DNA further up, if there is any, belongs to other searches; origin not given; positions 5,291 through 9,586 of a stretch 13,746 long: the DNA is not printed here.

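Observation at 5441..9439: Exported 1332-aa fusion of a penicillin-G-acylase-type Ntn hydrolase to a complete amidase-signature amidase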

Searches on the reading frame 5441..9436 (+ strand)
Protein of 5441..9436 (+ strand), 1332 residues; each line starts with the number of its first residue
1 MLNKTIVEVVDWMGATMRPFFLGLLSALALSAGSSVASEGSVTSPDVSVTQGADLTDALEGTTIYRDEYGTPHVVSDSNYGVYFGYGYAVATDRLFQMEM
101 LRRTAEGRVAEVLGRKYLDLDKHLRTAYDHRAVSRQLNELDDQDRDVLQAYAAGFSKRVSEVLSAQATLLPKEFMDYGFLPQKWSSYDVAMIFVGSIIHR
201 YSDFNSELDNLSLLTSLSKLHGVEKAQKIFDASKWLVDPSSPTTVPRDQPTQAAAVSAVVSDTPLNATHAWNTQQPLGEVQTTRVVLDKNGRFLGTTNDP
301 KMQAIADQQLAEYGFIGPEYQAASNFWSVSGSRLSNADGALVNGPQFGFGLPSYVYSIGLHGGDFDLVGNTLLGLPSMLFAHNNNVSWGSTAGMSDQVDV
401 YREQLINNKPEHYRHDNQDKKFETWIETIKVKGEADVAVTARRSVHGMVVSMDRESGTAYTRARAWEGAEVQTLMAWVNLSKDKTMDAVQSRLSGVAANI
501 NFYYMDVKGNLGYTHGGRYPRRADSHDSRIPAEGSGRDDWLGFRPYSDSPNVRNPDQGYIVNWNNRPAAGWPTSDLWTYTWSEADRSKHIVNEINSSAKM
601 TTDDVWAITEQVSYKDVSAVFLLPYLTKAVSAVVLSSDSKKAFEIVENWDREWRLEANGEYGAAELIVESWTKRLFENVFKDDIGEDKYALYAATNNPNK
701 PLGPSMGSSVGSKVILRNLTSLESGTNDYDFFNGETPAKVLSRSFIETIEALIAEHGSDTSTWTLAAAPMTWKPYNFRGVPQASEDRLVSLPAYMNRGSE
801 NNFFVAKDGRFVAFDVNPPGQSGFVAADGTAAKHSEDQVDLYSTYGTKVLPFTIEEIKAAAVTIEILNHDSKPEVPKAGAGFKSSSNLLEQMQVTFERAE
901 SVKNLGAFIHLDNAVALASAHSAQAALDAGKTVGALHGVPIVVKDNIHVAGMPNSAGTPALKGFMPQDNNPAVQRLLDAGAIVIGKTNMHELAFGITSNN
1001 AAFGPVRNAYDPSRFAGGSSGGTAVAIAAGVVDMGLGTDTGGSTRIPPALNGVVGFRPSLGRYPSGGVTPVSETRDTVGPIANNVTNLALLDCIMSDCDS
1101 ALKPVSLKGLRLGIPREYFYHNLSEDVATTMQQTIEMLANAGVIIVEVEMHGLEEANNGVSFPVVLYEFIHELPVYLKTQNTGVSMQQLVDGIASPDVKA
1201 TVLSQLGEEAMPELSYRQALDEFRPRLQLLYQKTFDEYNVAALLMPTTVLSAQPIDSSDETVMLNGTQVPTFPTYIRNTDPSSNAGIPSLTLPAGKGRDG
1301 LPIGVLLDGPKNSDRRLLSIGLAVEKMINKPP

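Call 4: search_protein_families(library=pfam, proteins=[window:5441-9436:+], max_evalue=0.001)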
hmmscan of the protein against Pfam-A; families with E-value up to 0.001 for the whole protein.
window:5441-9436:+ (1332 aa): 2 families
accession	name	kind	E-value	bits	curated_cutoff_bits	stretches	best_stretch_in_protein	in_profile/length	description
PF01804.23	Penicil_amidase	-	2.3e-122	410.7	21.3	1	63-859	3-675/675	Penicillin amidase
PF01425.27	Amidase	-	3.5e-99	333.3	27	1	895-1318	6-445/445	Amidase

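Call 5: search_protein_families(library=ncbifam, proteins=[window:5441-9436:+], max_evalue=0.001)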
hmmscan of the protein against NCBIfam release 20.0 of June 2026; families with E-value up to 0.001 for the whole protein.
window:5441-9436:+ (1332 aa): 27 families (the best 25 are shown)
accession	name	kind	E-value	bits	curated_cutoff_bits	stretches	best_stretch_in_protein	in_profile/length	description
NF005688.0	PRK07488.1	equivalog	2.2e-177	590.7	532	1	888-1330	27-468/474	indoleacetamide hydrolase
NF005460.0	PRK07056.1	subfamily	3.4e-68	230.6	447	1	880-1156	19-300/457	amidase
NF004766.0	PRK06102.1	equivalog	5.1e-68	230.2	559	1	891-1330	27-453/455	amidase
NF006006.0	PRK08137.1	equivalog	6.4e-68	229.8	534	1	895-1326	60-509/529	amidase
NF004622.0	PRK05962.1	equivalog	4.3e-65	220.2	463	1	901-1329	18-429/431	amidase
NF006043.0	PRK08186.1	subfamily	9.4e-62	209.3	487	1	887-1327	22-447/600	allophanate hydrolase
TIGR00132.1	gatA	equivalog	9.5e-61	206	481.1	2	888-1154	12-290/466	Asp-tRNA(Asn)/Glu-tRNA(Gln) amidotransferase subunit GatA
NF005565.0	PRK07235.1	subfamily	1.6e-59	201.9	545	1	929-1328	81-501/506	amidase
TIGR02715.1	amido_AtzE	subfamily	5.9e-59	200.2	425.75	2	903-1141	32-285/452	AtzE family amidohydrolase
NF006631.0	PRK09201.1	equivalog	1.6e-58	198.6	461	2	895-1141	30-292/466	AtzE family amidohydrolase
TIGR02713.1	allophanate_hyd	equivalog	8.6e-58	196.2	511.05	1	907-1326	3-411/563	allophanate hydrolase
NF004816.0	PRK06170.1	equivalog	4e-56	190.7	503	1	884-1327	27-481/493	amidase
NF005686.0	PRK07486.1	subfamily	2.5e-54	184.8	465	2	890-1108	32-252/486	amidase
NF004815.0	PRK06169.1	equivalog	4.3e-53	180.5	506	1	891-1329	29-460/471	amidase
NF005687.0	PRK07487.1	subfamily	7.7e-52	176.6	428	1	893-1327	29-455/468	amidase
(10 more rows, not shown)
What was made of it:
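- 8099..9436 (+): IaaH-type amidase-signature domain with triad K944, cis-S1019 and S1043. NCBIfam NF005688 scores 590.7 bits against a cut-off of 532 (call 5).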

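Call 6: find_homologous_proteins(query=window:5441-9436:+, max_evalue=1e-10)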
Query window:5441-9436:+ (1332 aa): 387 proteins with E <= 1e-10 among 8000 candidates; the best 120 are listed.
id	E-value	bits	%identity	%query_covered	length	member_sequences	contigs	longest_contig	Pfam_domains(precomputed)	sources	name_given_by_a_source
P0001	0.0e+0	3035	100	100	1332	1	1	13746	PF01425.27,PF01804.24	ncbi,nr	ncbi:MAG: indoleacetamide hydrolase [Arenicella sp.]|nr:indoleacetamide hydrolase [Arenicella sp.]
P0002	0.0e+0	2277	74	100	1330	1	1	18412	PF01425.27,PF01804.24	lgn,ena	-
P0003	0.0e+0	2272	74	100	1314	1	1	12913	PF01425.27,PF01804.24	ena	-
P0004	0.0e+0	2259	74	100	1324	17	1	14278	PF01425.27,PF01804.24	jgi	jgi:penicillin amidase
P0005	0.0e+0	2234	74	100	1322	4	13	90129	PF01425.27,PF01804.24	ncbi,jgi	ncbi:MAG: penicillin amidase [Arenicella sp.]|jgi:penicillin amidase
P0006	0.0e+0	2203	73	99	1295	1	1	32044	PF01425.27,PF01804.24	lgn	-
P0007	0.0e+0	1923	64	99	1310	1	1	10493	PF01425.27,PF01804.24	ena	-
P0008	0.0e+0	1888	63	100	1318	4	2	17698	PF01425.27,PF01804.24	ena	-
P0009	0.0e+0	1884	64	98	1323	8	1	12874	PF01425.27,PF01804.24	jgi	-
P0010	0.0e+0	1832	61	100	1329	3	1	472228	PF01425.27,PF01804.24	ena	-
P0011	0.0e+0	1783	60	98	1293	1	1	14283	PF01425.27,PF01804.24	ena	-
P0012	0.0e+0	1530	77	66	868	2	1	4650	PF01804.24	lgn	-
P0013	0.0e+0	1505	62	79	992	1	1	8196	PF01425.27,PF01804.24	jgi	-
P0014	0.0e+0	1460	73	65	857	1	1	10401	PF01804.24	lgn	-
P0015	0.0e+0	1445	52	95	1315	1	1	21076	PF01425.27,PF01804.24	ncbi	-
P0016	0.0e+0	1412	61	75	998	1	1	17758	PF01425.27,PF01804.24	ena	-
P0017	0.0e+0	1411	52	95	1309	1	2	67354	PF01425.27,PF01804.24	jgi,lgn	jgi:penicillin amidase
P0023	0.0e+0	1177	59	65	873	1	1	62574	PF01804.24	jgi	-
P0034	3.4e-284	964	53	61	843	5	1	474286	PF01804.24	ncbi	ncbi:MAG: penicillin acylase family protein [Halioglobus sp.]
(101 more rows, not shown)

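Call 11: find_encoding_contigs(protein=P0010, flank=10000, max_places=2)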
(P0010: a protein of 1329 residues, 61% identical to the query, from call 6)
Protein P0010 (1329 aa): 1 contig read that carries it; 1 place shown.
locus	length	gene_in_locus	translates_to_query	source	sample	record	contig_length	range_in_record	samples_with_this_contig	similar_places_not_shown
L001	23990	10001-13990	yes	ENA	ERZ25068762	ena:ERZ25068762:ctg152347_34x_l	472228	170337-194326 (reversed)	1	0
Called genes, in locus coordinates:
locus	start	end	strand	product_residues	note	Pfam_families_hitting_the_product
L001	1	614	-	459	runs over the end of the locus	PF00724:Oxidored_FMN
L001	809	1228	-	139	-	PF12802:MarR_2 (weak), PF01047:MarR, PF13463:HTH_27 (faint)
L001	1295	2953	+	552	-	PF00501:AMP-binding, PF13193:AMP-binding_C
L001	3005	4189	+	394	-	PF22691:Thiolase_C_1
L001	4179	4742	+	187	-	PF12172:zf-ChsH2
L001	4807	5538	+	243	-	PF00106:adh_short, PF01370:Epimerase, PF08659:KR, PF23441:SDR (faint), PF13561:adh_short_C2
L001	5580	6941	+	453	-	PF00355:Rieske, PF00848:Ring_hydroxyl_A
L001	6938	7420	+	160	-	PF13577:SnoaL_4, PF00866:Ring_hydroxyl_B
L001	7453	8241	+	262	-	PF04199:Cyclase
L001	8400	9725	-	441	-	PF00083:Sugar_tr, PF07690:MFS_1, PF06779:MFS_4, PF07690:MFS_1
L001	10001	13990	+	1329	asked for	PF01804:Penicil_amidase, PF01425:Amidase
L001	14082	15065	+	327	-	PF07848:PaaX, PF20803:PaaX_M, PF08223:PaaX_C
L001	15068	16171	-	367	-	PF22290:DmmA-like_N (faint), PF00175:NAD_binding_1, PF08030:NAD_binding_6 (faint), PF00111:Fer2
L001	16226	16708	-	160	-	PF01883:FeS_assembly_P, PF23451:Zn_ribbon_PaaD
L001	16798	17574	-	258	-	PF05138:PaaA_PaaC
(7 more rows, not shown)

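Call 12: find_encoding_contigs(protein=P0017, flank=10000, max_places=2)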
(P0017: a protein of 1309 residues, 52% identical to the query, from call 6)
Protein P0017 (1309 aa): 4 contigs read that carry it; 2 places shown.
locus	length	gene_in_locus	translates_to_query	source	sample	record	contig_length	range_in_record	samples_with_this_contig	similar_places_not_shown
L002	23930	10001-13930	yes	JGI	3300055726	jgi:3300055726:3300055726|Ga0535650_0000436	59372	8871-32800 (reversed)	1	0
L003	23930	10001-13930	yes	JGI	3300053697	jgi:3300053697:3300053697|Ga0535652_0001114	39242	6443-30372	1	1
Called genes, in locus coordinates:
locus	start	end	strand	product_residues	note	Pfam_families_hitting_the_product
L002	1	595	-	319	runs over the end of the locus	PF05138:PaaA_PaaC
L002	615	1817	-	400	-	PF00108:Thiolase_N, PF22691:Thiolase_C_1 (faint), PF00109:ketoacyl-synt (weak), PF02803:Thiolase_C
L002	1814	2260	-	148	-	PF03061:4HBT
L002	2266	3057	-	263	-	PF00378:ECH_1, PF16113:ECH_2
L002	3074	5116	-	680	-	PF00171:Aldedh, PF01575:MaoC_dehydratas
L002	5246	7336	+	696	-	PF00378:ECH_1, PF16113:ECH_2, PF02737:3HCDH_N, PF00725:3HCDH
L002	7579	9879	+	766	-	PF07715:Plug, PF00593:TonB_dep_Rec_b-barrel, PF14905:OMP_b-brl_3 (faint)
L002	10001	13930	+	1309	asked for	PF01804:Penicil_amidase, PF01425:Amidase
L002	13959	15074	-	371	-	PF00850:Hist_deacetyl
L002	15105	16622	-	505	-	PF01425:Amidase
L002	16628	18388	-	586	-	PF07969:Amidohydro_3, PF01979:Amidohydro_1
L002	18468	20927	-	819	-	PF07715:Plug, PF00593:TonB_dep_Rec_b-barrel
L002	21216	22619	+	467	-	PF01425:Amidase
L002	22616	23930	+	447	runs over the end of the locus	PF02667:SCFA_trans, PF03806:ABG_transport (weak)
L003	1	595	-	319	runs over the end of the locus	PF05138:PaaA_PaaC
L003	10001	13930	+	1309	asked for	PF01804:Penicil_amidase, PF01425:Amidase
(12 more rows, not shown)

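Call 13: find_encoding_contigs(protein=P0023, flank=10000, max_places=2)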
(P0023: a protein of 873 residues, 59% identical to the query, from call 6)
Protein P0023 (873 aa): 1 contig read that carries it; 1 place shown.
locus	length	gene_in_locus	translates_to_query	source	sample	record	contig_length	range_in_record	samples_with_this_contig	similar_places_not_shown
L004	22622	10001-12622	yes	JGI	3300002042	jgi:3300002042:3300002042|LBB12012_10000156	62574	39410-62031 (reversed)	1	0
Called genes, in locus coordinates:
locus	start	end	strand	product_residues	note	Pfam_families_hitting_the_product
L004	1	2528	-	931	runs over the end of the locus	PF10162:G8, PF24606:CEMIP_beta-hel, PF17803:Cadherin_4, PF17892:Cadherin_5, PF17963:Big_9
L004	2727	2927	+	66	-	-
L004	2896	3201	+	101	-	-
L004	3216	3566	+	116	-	-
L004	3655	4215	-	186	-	PF00156:Pribosyltran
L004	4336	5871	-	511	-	PF00962:A_deaminase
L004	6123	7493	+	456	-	PF01425:Amidase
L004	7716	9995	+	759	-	PF07715:Plug, PF00593:TonB_dep_Rec_b-barrel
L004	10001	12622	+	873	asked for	PF01804:Penicil_amidase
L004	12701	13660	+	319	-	PF07848:PaaX, PF20803:PaaX_M, PF08223:PaaX_C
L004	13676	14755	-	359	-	PF00970:FAD_binding_6 (weak), PF08030:NAD_binding_6 (faint), PF00175:NAD_binding_1, PF00111:Fer2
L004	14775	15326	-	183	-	PF01883:FeS_assembly_P, PF23451:Zn_ribbon_PaaD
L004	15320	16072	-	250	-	PF05138:PaaA_PaaC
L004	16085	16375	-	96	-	PF06243:PaaB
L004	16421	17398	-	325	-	PF05138:PaaA_PaaC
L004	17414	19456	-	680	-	PF00171:Aldedh, PF01575:MaoC_dehydratas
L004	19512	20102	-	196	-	PF25087:GMPPB_C (faint), PF00132:Hexapep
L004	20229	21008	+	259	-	PF00378:ECH_1, PF16113:ECH_2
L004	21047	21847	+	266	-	PF00378:ECH_1, PF16113:ECH_2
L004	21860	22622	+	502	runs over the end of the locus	PF02737:3HCDH_N, PF00725:3HCDH, PF18321:3HCDH_RFF, PF00725:3HCDH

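Call 14: find_encoding_contigs(protein=P0014, flank=10000, max_places=2)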
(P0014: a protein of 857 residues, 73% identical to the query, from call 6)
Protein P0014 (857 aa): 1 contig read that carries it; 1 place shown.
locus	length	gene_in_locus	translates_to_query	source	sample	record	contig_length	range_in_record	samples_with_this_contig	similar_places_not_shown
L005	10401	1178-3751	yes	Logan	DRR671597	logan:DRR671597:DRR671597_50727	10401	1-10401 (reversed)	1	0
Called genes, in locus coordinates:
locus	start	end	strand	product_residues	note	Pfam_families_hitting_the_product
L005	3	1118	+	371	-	?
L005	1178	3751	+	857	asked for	PF01804:Penicil_amidase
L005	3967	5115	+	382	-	PF01425:Amidase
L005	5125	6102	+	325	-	PF07848:PaaX, PF20803:PaaX_M, PF08223:PaaX_C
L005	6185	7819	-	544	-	PF01883:FeS_assembly_P, PF23451:Zn_ribbon_PaaD, PF00970:FAD_binding_6, PF00175:NAD_binding_1, PF00111:Fer2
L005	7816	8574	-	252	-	PF05138:PaaA_PaaC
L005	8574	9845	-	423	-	PF05138:PaaA_PaaC, PF06243:PaaB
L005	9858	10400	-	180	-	?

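Call 29: find_encoding_contigs(protein=P0034, flank=8000, max_places=1)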
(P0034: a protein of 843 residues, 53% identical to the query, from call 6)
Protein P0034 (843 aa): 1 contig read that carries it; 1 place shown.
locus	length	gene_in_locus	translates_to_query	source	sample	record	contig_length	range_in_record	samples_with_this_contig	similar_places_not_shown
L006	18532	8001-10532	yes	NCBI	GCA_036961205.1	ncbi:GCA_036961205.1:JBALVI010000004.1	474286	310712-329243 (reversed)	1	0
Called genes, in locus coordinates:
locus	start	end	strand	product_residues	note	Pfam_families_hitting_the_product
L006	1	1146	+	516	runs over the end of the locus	PF18313:TLP1_add_C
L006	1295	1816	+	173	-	PF07638:Sigma70_ECF (weak), PF04542:Sigma70_r2, PF08281:Sigma70_r4_2, PF04545:Sigma70_r4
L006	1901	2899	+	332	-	PF16220:DUF4880, PF04773:FecR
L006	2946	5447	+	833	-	PF07715:Plug, PF00593:TonB_dep_Rec_b-barrel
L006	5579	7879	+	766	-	PF07715:Plug, PF00593:TonB_dep_Rec_b-barrel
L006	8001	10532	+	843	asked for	PF01804:Penicil_amidase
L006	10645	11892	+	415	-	PF01566:Nramp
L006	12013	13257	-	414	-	PF00999:Na_H_Exchanger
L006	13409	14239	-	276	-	PF02146:SIR2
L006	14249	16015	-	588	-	PF00128:Alpha-amylase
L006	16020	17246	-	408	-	-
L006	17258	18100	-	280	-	PF05116:S6PP (faint), PF08282:Hydrolase_3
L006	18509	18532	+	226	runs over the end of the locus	PF01227:GTP_cyclohydroI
